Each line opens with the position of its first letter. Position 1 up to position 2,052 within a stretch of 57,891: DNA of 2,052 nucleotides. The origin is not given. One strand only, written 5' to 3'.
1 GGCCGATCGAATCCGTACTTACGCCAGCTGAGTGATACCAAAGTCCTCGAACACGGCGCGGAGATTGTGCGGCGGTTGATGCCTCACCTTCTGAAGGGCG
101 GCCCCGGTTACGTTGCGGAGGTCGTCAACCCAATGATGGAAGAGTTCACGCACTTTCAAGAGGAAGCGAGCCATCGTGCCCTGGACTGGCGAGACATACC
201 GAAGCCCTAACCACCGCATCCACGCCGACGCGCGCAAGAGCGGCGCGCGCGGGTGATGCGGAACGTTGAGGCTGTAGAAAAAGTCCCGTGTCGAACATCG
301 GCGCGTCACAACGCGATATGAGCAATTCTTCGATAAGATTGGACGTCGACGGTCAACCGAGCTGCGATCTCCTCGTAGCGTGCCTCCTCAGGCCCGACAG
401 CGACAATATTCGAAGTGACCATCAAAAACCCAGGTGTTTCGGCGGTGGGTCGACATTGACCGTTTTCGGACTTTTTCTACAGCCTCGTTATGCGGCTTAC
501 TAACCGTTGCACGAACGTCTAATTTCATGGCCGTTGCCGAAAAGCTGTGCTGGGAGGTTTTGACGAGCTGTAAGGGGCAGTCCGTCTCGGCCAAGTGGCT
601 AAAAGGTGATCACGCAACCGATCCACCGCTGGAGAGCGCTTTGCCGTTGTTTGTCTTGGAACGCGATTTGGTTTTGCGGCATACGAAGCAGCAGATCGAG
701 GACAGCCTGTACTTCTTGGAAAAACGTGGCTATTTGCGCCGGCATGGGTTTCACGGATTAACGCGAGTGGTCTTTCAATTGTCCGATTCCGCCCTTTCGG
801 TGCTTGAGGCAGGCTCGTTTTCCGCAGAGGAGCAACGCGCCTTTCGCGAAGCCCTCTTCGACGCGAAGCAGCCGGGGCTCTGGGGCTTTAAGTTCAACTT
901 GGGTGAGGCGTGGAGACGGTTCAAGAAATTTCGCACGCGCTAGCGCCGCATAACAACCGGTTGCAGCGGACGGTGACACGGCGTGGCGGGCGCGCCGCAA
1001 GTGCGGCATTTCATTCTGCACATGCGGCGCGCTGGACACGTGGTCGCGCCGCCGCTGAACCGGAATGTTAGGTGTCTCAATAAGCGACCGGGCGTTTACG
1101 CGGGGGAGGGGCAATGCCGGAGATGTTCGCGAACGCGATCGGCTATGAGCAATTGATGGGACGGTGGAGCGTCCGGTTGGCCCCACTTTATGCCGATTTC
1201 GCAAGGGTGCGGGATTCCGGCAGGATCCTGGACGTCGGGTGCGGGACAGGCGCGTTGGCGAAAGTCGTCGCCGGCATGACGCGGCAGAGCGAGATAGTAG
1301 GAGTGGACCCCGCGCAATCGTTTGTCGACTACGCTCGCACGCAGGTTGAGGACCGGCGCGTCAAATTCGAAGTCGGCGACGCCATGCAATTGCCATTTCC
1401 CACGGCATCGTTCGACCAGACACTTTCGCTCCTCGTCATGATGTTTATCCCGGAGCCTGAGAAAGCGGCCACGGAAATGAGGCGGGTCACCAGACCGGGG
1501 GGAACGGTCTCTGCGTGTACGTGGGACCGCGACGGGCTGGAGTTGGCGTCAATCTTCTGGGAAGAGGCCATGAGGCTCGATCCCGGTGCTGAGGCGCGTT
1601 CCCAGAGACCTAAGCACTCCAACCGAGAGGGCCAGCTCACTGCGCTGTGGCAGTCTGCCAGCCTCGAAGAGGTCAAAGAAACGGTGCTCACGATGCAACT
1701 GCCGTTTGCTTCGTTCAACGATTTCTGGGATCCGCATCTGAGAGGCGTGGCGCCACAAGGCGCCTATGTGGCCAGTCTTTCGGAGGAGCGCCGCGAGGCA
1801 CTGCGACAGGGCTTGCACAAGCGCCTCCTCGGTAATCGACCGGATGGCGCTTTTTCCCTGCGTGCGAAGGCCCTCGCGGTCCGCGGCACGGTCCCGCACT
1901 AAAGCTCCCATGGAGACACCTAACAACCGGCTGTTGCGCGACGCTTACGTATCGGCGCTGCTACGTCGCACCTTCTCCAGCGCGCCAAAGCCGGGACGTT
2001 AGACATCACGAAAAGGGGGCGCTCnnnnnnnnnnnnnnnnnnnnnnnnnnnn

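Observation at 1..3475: The left 3.5 kb is the distal end of an integron gene-cassette array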

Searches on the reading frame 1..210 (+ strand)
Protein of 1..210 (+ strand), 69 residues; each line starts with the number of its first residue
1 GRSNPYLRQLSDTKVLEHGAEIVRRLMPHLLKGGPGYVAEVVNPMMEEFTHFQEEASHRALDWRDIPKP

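Call 8: search_protein_families(library=pfam, proteins=[window:1-210:+], max_evalue=0.01)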
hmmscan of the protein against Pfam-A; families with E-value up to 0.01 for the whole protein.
window:1-210:+ (69 aa): 0 families

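Call 14: find_homologous_proteins(query=window:1-207:+, max_evalue=0.001)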
Query window:1-207:+ (69 aa): 1 proteins with E <= 0.001 among 1 candidates.
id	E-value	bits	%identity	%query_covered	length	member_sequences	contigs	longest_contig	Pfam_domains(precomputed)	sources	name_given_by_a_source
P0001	4.8e-40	152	100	100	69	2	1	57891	-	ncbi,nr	ncbi:MAG TPA: hypothetical protein VML57_07815, partial [Burkholderiales bacterium]|nr:hypothetical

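Call 47: search_protein_families(library=ncbifam, proteins=[window:1-207:+], max_evalue=0.01)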
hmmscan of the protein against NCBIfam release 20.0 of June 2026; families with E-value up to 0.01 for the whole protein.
window:1-207:+ (69 aa): 0 families

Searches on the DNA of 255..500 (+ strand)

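Call 51: search_dna_similar(query=window:255-500:+, collection=plasmids, mode=distant, max_evalue=1, max_rows=15)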
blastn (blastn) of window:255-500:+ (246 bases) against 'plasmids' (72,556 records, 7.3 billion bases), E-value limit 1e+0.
Records with a match: 1; places in all: 1; records where one place covers at least 80% of the query: 0.
Best place of each record, by identity: 90-95% 1.
By first word of the organism name: Ensifer 1.
By predicted mobility (MOB-suite, as given by PLSDB): conjugative 1.
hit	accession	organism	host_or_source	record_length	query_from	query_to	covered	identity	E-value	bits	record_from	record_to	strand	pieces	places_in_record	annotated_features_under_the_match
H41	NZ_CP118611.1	Ensifer adhaerens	Pure isolate,Rhizosphere of Cyperus ...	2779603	94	121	11%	92.9%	2e-1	43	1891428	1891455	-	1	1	none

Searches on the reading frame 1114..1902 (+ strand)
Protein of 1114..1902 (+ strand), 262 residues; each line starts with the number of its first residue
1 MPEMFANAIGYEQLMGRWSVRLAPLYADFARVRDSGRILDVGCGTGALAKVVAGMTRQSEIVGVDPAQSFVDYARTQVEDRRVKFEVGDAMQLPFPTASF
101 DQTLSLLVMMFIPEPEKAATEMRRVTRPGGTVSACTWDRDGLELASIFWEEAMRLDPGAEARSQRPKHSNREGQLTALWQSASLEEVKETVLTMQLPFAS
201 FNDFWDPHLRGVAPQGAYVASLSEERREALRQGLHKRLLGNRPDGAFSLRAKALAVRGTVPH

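Call 7: find_encoding_contigs(protein=window:1114-1902:+, flank=10000, max_places=10)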
Protein window:1114-1902:+ (262 aa): 1 contig read that carries it; 1 place shown.
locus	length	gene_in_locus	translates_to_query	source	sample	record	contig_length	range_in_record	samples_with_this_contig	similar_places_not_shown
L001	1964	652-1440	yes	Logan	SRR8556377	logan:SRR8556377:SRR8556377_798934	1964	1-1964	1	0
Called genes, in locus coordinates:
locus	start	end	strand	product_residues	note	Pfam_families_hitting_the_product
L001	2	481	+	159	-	?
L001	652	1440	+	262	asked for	PF01135:PCMT (weak), PF13489:Methyltransf_23, PF01209:Ubie_methyltran, PF05175:MTS (weak), PF13847:Methyltransf_31, PF08241:Methyltransf_11, PF08242:Methyltransf_12, PF13649:Methyltransf_25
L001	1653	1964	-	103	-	?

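Call 8: search_protein_families(library=pfam, proteins=[window:1114-1902:+], max_evalue=0.01)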
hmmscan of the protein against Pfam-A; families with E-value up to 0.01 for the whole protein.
window:1114-1902:+ (262 aa): 15 families
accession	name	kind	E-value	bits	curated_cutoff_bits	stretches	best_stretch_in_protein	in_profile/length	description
PF08241.18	Methyltransf_11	-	1.6e-23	83.6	21.2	1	39-132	1-93/95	Methyltransferase domain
PF13649.12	Methyltransf_25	-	1.4e-21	77.5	27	1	38-130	1-97/97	Methyltransferase domain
PF13847.12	Methyltransf_31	-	1.3e-17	64.3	27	1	35-138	4-113/145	Methyltransferase domain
PF08242.18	Methyltransf_12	-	1.4e-13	51.8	30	1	39-131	1-97/98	Methyltransferase domain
PF01209.24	Ubie_methyltran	-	1.1e-10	41.7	20.1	1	30-135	43-152/233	ubiE/COQ5 methyltransferase family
PF13489.12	Methyltransf_23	-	1.4e-10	41.6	27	1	23-154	10-128/164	Methyltransferase domain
PF01135.25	PCMT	-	5.6e-07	30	20.3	1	23-101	62-144/210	Protein-L-isoaspartate(D-aspartate) O-methyltransferase (PCMT)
PF05175.20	MTS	-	4.4e-06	26.9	23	1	34-86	31-84/170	Methyltransferase small domain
PF00891.24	Methyltransf_2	-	0.00073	19.4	22.3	1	18-98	47-128/210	O-methyltransferase domain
PF01728.25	FtsJ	-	0.0017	18.7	24.1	1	29-93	16-78/181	FtsJ-like methyltransferase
PF08003.17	Methyltransf_9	-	0.0026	17.2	23.8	1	37-132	118-215/315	Protein of unknown function (DUF1698)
PF13679.12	Methyltransf_32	-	0.0049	17.3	27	1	24-81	15-76/143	Methyltransferase domain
PF05401.17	NodS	-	0.0052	17.1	24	1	30-123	39-130/201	Nodulation protein S (NodS)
PF06325.19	PrmA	-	0.0087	16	22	0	33-81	160-207/296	Ribosomal protein L11 methyltransferase (PrmA)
PF02390.23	Methyltransf_4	-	0.0091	15.9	24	0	38-128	5-97/173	Putative methyltransferase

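Call 47: search_protein_families(library=ncbifam, proteins=[window:1114-1902:+], max_evalue=0.01)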
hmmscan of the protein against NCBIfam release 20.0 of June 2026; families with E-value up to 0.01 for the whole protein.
window:1114-1902:+ (262 aa): 62 families (the best 25 are shown)
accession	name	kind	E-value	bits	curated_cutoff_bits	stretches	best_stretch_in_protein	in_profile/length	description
NF045667.1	MTase_DVU1556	equivalog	5.8e-16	58.6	155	1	27-132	15-117/213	DVU_1556 family methyltransferase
TIGR01934.1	MenG_MenH_UbiE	subfamily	4.4e-15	55.6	158.35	1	30-134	35-141/223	ubiquinone/menaquinone biosynthesis methyltransferase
NF047649.1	MTase_UXPK_star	exception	1.1e-14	54.1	460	1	34-132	77-179/283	methyltransferase/UXPK-star double selenoprotein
TIGR02072.1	BioC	equivalog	1.6e-14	54.3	184.95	1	35-142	35-140/244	malonyl-ACP O-methyltransferase BioC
NF041537.1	ArsM_AhpD_UU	exception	1.3e-13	50.5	510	1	32-132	74-178/345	arsenite methyltransferase/AhpD domain selenoprotein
NF001244.0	PRK00216.1-5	equivalog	1.4e-13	50.7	216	1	35-133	49-152/236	bifunctional demethylmenaquinone methyltransferase/2-methoxy-6-polyprenyl-1,4-benzoquinol methylase UbiE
NF001241.0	PRK00216.1-2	equivalog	3.1e-13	49.9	327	1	29-153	46-167/231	demethylmenaquinone methyltransferase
NF001243.0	PRK00216.1-4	equivalog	8.9e-13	48.1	235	1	31-133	44-150/237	demethylmenaquinone methyltransferase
NF007610.0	PRK10258.1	equivalog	2.2e-12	46.8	342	1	28-143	36-147/251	malonyl-ACP O-methyltransferase BioC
TIGR02752.1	MenG_heptapren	equivalog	5.9e-12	45.6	419.85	1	31-133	42-148/231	demethylmenaquinone methyltransferase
NF043040.1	corrin_prot_MT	hypoth_equivalog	8.6e-12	44.9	180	1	31-132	37-145/216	corrinoid protein-associated methyltransferase CpaM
NF040539.1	AST_met_ArsM_2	exception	1.1e-11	45.1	240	1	29-131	51-160/262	putative arsinothricin biosynthesis methyltransferase ArsM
NF041536.1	ArsM_DUF2284_UU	exception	1.1e-11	43.8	575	1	31-132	73-178/459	arsenite methyltransferase/DUF2284 domain selenoprotein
NF001240.0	PRK00216.1-1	equivalog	2.1e-11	43.3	378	1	28-134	57-168/251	bifunctional demethylmenaquinone methyltransferase/2-methoxy-6-polyprenyl-1,4-benzoquinol methylase UbiE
NF045825.1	FAmtase_mtf2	equivalog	2.5e-11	43.3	400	1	35-145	59-168/248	fatty-acid O-methyltransferase Mtf2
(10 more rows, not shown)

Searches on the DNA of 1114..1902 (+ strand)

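Call 88: search_with_rna_model(model_id=R1, sources=[L001, L006, L065, L072, L076, L077, L080], max_evalue=0.05, filters=off, make_alignment=true)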
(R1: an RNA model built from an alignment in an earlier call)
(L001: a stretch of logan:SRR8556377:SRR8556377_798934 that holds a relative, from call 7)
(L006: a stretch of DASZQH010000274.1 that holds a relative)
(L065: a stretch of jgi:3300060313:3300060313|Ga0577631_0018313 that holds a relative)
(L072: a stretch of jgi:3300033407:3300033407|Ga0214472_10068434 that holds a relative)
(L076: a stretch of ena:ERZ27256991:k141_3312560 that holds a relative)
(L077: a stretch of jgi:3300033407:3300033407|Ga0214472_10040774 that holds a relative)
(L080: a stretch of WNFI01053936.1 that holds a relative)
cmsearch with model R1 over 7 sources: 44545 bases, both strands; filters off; matches with E-value up to 0.05: 12.
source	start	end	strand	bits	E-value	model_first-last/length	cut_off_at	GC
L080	37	101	+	39.5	4.6e-08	1-64/64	no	0.71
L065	744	832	+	37.5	1.5e-07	1-64/64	no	0.66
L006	9878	9955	-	33.1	2.2e-06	1-64/64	no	0.69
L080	2302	2364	+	32.1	4.3e-06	1-64/64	no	0.62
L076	6588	6668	+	31.1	7.9e-06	1-64/64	no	0.65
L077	552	632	+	31.1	7.9e-06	1-64/64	no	0.65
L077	2016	2096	+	30.7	1e-05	1-64/64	no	0.65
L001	486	611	+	29.7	1.8e-05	1-64/64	no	0.66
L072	1816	1893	+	28.5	3.7e-05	1-64/64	no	0.73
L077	1026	1112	+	23.5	0.00085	1-64/64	no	0.63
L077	3449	3511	+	18.1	0.023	1-64/64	no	0.62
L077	2759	2836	+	16.9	0.049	1-64/64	no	0.69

Alignment A6: 12 matches aligned to the model, 195 columns, each read 5' to 3' on its own strand. Consensus structure (alignment columns), stored with it:
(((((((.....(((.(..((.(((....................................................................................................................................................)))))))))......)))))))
